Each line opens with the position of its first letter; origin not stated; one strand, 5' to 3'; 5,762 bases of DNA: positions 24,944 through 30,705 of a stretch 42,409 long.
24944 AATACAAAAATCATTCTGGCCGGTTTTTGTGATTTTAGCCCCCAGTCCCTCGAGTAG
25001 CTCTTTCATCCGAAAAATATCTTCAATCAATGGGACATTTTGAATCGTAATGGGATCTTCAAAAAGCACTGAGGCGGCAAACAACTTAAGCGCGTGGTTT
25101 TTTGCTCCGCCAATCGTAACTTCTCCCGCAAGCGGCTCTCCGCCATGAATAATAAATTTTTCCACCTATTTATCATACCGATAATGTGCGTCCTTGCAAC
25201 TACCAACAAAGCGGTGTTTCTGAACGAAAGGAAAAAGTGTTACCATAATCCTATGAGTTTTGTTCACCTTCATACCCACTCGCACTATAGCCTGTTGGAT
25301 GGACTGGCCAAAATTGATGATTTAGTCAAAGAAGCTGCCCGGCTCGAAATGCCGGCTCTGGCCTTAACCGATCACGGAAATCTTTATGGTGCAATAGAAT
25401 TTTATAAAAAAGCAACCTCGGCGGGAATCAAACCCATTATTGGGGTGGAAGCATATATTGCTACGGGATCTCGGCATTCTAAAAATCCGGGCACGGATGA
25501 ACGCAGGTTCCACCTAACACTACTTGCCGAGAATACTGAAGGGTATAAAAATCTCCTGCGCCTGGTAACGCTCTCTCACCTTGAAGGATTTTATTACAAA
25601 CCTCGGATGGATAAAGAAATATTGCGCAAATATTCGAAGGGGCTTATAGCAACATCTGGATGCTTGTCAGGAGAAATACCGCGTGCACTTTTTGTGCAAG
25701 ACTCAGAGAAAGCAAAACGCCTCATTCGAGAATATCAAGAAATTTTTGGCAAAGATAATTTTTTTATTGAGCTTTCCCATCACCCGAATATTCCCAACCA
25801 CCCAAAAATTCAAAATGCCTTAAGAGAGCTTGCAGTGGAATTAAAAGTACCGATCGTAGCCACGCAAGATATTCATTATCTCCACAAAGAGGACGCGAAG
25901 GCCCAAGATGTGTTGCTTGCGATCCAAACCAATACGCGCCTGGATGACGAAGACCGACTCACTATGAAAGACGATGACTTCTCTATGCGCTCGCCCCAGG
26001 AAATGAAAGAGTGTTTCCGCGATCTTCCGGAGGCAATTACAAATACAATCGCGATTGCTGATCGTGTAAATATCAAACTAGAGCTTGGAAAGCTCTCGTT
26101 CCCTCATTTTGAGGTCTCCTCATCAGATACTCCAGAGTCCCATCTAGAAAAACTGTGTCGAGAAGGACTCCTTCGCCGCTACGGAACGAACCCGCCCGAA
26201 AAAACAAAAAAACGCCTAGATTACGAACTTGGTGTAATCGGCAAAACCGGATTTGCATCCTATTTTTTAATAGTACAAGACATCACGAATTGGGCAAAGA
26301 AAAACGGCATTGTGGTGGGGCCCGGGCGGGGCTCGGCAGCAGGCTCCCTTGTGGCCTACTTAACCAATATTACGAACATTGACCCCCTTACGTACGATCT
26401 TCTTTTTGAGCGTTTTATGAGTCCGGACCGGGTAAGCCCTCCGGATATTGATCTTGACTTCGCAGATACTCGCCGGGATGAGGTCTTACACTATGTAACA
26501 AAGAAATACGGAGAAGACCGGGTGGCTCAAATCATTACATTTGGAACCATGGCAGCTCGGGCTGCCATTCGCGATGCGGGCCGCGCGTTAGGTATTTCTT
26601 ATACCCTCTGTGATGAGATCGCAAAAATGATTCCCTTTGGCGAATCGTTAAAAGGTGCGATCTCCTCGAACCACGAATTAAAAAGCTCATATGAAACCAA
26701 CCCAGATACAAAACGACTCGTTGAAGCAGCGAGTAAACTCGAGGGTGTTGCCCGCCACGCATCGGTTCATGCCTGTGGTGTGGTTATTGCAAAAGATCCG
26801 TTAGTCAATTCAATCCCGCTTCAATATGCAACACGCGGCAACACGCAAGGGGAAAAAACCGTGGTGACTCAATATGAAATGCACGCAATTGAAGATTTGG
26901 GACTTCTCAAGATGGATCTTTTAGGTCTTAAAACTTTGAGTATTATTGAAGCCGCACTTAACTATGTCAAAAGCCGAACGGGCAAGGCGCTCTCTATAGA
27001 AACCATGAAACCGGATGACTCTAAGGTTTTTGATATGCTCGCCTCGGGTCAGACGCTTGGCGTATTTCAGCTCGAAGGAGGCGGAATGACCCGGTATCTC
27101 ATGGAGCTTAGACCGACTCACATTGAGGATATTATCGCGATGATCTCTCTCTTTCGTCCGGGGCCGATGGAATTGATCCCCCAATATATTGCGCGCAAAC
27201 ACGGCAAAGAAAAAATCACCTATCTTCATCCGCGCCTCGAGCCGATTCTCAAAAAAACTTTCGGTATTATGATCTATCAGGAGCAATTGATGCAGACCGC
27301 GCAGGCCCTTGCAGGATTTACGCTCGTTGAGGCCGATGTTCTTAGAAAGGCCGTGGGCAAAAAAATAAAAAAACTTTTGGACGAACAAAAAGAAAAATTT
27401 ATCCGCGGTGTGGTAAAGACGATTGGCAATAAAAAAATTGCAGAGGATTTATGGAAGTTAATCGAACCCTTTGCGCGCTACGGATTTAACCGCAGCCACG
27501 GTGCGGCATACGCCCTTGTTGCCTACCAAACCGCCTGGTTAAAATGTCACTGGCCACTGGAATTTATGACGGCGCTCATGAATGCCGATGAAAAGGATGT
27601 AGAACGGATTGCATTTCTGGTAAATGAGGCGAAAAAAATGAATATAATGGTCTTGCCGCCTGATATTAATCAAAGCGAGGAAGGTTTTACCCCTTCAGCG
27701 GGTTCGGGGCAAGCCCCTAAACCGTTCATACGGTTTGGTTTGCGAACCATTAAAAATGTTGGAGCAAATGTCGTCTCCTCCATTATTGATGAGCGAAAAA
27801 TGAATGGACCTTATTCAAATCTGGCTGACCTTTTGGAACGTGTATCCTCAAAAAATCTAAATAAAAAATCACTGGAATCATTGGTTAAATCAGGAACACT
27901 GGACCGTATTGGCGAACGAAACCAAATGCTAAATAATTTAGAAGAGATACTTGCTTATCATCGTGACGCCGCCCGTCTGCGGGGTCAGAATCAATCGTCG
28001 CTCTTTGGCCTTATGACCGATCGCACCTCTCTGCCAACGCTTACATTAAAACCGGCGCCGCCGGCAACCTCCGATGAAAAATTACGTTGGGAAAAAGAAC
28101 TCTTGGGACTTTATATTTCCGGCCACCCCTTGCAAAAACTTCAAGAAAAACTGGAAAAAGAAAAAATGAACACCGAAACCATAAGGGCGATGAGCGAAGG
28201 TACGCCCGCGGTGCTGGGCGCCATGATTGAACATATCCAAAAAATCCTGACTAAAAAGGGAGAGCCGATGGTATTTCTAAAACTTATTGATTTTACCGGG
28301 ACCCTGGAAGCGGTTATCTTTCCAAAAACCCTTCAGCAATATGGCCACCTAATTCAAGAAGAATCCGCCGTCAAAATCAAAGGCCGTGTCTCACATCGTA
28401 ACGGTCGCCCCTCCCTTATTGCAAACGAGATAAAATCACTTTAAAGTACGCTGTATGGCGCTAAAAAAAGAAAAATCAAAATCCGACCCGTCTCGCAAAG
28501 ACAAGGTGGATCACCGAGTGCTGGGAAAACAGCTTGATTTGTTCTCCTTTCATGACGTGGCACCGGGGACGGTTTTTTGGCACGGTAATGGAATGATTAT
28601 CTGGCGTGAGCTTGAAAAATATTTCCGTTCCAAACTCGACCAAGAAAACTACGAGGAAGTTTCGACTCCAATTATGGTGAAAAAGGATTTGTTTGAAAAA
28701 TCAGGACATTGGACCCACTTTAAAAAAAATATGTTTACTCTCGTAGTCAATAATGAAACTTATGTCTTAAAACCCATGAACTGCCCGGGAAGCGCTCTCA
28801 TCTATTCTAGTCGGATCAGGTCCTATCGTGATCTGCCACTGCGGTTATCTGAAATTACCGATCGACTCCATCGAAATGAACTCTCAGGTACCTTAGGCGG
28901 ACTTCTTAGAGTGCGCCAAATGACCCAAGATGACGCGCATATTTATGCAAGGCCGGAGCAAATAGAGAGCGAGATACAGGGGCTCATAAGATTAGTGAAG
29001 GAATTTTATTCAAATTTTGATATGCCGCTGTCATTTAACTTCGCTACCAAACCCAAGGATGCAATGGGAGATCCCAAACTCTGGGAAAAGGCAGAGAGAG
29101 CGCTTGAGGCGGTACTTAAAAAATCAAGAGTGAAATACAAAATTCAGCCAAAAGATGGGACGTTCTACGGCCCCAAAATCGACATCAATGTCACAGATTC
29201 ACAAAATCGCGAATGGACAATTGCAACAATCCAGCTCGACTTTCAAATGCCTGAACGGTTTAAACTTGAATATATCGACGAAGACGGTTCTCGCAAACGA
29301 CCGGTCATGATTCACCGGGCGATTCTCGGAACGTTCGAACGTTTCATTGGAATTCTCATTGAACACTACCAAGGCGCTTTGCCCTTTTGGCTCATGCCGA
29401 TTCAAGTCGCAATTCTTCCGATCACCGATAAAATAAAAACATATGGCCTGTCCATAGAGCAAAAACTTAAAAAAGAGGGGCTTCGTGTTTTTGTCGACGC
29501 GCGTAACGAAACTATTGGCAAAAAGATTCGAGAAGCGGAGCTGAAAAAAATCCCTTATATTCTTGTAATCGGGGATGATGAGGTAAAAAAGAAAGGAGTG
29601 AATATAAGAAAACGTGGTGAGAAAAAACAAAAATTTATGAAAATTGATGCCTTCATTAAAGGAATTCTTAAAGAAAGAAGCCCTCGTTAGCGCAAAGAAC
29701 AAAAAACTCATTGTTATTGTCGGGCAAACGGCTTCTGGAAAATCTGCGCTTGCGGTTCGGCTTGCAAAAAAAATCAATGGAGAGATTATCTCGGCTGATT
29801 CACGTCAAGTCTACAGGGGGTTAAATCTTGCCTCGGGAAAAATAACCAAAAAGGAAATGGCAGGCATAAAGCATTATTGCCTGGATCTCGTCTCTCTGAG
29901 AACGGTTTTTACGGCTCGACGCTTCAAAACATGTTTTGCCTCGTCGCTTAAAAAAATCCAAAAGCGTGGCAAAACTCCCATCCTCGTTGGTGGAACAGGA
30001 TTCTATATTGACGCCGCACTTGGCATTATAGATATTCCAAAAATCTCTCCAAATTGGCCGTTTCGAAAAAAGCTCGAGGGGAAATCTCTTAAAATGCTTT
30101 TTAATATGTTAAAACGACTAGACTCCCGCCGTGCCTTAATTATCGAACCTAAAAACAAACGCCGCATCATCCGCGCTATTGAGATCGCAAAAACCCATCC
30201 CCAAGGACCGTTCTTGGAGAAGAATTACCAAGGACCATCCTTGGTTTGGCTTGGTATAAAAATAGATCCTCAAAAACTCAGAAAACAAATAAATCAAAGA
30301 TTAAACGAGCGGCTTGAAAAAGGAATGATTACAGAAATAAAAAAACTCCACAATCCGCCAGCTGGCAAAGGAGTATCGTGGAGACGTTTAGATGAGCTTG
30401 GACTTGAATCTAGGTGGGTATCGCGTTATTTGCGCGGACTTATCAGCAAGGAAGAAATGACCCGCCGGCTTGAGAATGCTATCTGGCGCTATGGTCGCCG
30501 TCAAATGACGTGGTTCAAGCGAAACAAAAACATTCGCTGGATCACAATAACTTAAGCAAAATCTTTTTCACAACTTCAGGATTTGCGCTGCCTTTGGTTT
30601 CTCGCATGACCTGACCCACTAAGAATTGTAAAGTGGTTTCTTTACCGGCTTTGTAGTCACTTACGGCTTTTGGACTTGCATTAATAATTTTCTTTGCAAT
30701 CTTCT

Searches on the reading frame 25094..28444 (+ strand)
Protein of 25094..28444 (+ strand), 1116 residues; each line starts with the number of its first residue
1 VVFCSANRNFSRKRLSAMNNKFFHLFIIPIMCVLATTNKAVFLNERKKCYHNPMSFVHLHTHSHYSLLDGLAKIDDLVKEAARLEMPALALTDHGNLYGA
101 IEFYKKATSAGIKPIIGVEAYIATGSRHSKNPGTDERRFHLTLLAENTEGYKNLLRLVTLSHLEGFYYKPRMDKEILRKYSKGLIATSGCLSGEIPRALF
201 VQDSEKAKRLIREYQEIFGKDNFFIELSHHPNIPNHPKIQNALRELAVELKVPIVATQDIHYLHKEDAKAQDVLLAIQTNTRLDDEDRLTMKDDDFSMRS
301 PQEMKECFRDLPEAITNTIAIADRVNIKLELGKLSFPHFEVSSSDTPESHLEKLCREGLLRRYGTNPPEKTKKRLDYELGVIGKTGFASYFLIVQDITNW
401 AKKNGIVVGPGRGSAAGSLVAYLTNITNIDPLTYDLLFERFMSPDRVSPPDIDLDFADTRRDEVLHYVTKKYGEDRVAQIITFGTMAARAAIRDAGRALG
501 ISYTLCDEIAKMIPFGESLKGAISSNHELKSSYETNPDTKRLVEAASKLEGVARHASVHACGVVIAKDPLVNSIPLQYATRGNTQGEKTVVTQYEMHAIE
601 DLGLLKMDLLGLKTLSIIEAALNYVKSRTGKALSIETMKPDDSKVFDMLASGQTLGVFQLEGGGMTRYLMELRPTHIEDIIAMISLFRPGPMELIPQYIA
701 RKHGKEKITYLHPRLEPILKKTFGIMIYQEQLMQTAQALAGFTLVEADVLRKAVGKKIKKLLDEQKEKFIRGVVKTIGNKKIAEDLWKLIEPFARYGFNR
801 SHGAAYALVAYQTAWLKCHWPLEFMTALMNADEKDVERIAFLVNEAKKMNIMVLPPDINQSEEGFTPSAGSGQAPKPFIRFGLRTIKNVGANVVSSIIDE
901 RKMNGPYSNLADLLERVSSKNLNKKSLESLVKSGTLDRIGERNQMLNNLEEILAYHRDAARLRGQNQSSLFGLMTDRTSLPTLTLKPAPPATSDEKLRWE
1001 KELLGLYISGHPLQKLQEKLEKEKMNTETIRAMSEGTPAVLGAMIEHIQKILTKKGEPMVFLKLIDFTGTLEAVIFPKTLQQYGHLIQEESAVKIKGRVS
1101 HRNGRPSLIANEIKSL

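Call 56: search_protein_families(library=pfam, proteins=[window:25094-28444:+], max_evalue=0.00001)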
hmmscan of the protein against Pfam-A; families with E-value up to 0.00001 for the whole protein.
window:25094-28444:+ (1116 aa): 5 families
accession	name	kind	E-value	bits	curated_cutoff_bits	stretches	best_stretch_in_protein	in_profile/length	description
PF07733.18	DNA_pol3_alpha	-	1.4e-103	346.5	23.9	1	350-611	2-260/260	Bacterial DNA polymerase III alpha NTPase domain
PF02811.25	PHP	-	1.4e-61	208.1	26.4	1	58-230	1-164/164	PHP domain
PF17657.6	DNA_pol3_finger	-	6.7e-60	201.6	22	1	614-775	1-164/166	Bacterial DNA polymerase III alpha subunit finger domain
PF14579.12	HHH_6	-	1.1e-26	93.3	25.6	1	851-944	2-89/90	Helix-hairpin-helix motif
PF01336.31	tRNA_anti-codon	-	4.7e-12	46.1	27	1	1044-1115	6-74/75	OB-fold nucleic acid binding domain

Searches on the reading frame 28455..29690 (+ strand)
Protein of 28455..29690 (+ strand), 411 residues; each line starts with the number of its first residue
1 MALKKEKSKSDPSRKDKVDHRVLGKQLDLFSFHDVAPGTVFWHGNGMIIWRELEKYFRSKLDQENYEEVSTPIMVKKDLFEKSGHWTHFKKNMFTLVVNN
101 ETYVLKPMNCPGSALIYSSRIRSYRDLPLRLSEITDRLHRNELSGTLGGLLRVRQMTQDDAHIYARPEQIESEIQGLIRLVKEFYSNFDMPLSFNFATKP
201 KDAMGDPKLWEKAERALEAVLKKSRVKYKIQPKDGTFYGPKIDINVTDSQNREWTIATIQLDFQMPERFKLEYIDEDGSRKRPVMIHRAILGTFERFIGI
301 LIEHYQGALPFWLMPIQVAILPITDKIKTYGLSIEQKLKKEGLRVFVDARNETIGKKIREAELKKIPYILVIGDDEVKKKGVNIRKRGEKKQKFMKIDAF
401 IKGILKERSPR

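Call 56: search_protein_families(library=pfam, proteins=[window:28455-29690:+], max_evalue=0.00001)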
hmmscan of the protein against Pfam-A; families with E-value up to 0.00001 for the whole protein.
window:28455-29690:+ (411 aa): 2 families
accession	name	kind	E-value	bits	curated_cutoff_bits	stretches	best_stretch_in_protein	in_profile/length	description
PF00587.30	tRNA-synt_2b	-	1.4e-44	152.7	29.3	1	99-305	7-179/179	tRNA synthetase class II core domain (G, H, P, S and T)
PF03129.25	HGTP_anticodon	-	7e-25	87.5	21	1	317-406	1-93/94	Anticodon binding domain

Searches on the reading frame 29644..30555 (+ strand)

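Call 56: search_protein_families(library=pfam, proteins=[window:29644-30555:+], max_evalue=0.00001)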
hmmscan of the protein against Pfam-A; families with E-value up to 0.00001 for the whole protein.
window:29644-30555:+ (303 aa): 2 families
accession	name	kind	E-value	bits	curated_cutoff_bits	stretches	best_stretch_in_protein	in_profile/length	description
PF01715.23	IPPT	-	4.3e-53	180.9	23.6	1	55-293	1-242/243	IPP transferase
PF01745.22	IPT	-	2.4e-10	40.7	20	1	21-117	2-98/233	Isopentenyl transferase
